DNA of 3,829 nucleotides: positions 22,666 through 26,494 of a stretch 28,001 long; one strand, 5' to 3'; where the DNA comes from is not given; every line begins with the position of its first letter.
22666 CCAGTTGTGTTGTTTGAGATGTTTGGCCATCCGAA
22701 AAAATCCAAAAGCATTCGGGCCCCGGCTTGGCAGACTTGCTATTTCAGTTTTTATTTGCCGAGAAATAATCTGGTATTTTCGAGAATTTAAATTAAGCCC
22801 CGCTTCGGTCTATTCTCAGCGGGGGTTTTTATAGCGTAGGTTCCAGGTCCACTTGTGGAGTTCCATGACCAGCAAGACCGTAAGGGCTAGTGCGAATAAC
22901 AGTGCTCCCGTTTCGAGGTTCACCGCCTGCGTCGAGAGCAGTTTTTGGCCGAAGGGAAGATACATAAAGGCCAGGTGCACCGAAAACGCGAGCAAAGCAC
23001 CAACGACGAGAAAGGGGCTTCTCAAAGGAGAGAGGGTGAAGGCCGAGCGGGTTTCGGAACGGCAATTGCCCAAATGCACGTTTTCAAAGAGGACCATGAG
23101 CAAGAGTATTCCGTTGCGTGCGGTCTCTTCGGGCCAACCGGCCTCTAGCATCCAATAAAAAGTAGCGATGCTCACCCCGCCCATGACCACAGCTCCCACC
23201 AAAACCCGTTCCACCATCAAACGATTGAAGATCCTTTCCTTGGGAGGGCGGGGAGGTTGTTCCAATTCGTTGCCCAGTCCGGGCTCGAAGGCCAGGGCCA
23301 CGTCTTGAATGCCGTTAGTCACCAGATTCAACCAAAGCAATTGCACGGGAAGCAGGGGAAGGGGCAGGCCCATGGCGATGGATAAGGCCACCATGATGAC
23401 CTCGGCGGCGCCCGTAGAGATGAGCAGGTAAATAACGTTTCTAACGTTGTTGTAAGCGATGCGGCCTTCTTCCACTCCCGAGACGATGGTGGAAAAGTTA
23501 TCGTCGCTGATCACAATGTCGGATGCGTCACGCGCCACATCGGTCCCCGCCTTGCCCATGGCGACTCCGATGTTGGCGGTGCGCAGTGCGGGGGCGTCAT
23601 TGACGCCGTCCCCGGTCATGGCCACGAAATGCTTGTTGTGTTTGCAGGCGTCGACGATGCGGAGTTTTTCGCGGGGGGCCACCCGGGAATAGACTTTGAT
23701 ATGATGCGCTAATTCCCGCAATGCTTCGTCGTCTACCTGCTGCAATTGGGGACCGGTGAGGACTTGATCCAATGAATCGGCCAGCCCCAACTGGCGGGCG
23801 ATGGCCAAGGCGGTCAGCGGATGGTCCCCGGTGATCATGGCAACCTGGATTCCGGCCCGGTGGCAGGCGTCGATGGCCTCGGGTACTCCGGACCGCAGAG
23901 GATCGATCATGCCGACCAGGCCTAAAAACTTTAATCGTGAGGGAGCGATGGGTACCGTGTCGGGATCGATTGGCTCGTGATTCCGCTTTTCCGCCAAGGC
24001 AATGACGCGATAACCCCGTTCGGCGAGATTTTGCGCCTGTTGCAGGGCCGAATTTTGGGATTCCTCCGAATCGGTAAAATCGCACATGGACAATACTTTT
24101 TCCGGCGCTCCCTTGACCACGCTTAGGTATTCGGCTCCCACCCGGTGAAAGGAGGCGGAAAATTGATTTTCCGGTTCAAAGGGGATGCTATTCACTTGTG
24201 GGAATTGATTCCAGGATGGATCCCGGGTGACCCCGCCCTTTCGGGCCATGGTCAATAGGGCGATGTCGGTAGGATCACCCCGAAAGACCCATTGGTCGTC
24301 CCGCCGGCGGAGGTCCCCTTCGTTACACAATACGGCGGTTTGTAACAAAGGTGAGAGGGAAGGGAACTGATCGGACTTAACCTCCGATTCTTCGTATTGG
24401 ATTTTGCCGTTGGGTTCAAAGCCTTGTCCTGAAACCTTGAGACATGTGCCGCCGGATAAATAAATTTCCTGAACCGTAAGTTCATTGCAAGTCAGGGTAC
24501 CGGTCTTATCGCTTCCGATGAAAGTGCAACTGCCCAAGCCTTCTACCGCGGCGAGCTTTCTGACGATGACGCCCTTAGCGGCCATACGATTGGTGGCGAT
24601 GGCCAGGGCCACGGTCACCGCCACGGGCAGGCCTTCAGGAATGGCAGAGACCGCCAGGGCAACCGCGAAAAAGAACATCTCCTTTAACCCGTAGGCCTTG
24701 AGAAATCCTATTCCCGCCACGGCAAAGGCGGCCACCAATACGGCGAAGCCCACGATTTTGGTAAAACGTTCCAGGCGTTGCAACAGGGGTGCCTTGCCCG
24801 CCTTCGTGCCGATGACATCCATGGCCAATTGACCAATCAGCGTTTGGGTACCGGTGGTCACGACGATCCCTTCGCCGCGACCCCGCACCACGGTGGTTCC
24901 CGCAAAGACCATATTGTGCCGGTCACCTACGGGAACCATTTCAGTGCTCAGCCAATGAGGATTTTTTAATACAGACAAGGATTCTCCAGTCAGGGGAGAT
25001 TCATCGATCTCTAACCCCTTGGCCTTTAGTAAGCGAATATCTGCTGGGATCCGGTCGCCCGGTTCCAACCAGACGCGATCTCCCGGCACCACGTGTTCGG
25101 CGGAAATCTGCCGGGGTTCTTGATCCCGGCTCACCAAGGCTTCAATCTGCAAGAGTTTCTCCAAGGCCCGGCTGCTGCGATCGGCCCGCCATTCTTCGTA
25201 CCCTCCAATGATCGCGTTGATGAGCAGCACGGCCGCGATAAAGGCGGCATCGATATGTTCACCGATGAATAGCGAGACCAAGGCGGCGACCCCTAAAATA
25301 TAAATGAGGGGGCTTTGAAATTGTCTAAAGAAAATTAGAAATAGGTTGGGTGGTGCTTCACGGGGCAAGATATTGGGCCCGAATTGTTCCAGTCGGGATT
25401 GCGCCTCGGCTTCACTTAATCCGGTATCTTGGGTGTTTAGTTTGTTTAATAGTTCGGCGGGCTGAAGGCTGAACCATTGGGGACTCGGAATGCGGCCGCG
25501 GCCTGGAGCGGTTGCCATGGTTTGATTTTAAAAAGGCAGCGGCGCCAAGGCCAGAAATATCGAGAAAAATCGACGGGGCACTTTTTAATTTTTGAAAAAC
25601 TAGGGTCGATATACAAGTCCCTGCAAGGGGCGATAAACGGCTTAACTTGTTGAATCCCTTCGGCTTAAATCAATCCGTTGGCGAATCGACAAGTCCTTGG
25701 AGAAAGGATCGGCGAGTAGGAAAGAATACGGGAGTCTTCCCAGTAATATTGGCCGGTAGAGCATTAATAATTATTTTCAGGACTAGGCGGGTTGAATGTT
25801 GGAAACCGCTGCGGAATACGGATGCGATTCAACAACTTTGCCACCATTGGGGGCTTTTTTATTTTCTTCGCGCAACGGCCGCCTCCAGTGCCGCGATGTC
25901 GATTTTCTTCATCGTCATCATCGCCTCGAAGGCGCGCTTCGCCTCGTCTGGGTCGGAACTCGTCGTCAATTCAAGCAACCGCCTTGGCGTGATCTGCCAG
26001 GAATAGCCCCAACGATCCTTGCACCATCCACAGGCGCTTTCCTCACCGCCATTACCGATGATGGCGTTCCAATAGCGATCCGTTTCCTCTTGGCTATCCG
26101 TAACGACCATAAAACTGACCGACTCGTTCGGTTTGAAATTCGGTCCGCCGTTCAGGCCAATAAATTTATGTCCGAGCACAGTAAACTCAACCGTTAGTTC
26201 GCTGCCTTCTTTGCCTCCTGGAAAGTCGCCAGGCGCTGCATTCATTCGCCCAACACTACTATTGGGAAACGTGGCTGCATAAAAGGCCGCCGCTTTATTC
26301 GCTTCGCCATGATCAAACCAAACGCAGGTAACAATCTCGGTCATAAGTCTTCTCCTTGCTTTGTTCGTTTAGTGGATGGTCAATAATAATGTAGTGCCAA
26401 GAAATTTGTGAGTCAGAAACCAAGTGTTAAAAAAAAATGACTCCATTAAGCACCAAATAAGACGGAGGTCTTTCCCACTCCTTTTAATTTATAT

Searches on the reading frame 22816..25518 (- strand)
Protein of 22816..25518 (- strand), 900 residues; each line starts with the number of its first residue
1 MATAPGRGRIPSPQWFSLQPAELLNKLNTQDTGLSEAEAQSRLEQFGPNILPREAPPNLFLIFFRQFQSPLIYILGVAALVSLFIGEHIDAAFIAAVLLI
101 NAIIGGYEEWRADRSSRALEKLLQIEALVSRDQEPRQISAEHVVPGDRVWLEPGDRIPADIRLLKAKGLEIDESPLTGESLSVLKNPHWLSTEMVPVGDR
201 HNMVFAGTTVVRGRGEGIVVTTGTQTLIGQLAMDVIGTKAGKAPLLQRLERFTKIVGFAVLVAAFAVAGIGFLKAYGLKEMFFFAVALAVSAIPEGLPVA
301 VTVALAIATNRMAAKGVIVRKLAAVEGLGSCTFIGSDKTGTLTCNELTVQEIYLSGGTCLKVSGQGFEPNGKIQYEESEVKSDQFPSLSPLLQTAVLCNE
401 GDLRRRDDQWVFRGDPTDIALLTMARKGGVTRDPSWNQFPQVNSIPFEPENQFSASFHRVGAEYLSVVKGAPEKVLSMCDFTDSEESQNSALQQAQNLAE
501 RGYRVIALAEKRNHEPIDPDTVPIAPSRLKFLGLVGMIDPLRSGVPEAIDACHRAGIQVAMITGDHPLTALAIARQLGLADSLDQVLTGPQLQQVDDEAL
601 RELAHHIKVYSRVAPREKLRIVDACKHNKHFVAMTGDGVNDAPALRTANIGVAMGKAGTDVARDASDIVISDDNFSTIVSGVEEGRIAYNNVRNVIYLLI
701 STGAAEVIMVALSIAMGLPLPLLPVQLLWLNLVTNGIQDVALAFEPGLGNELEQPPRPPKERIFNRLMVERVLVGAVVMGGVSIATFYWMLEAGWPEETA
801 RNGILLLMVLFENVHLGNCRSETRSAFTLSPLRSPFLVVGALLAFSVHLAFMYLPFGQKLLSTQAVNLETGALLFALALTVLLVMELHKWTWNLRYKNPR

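Call 12: search_protein_families(library=pfam, proteins=[window:22816-25518:-], max_evalue=0.001)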
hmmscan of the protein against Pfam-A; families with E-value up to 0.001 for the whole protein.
window:22816-25518:- (900 aa): 7 families
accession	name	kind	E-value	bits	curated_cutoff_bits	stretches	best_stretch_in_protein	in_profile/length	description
PF00122.25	E1-E2_ATPase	-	2e-49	168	28.1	1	122-315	2-181/181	E1-E2 ATPase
PF00689.26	Cation_ATPase_C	-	1.7e-40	139.1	27.3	1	719-890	1-174/175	Cation transporting ATPase, C-terminus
PF00690.31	Cation_ATPase_N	-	6.5e-20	71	20.4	1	16-82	2-69/69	Cation transporter/ATPase, N-terminus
PF00702.32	Hydrolase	-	3.5e-18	67.1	26.4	1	516-648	75-190/191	haloacid dehalogenase-like hydrolase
PF13246.12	Cation_ATPase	-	1.1e-14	54.7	21.7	1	396-481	1-90/91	Cation transport ATPase (P-type)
PF08282.18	Hydrolase_3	-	9.9e-05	22.6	20.9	0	629-673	203-247/255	haloacid dehalogenase-like hydrolase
PF12710.13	HAD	-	0.00024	22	27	1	543-646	88-189/189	haloacid dehalogenase-like hydrolase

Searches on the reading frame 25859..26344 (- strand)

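Call 12: search_protein_families(library=pfam, proteins=[window:25859-26344:-], max_evalue=0.001)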
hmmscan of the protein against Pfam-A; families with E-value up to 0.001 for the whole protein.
window:25859-26344:- (161 aa): 1 family
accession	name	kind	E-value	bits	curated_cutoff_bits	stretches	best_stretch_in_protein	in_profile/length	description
PF06983.19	3-dmu-9_3-mt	-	1e-46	158.6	24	1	3-119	2-116/116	3-demethylubiquinone-9 3-methyltransferase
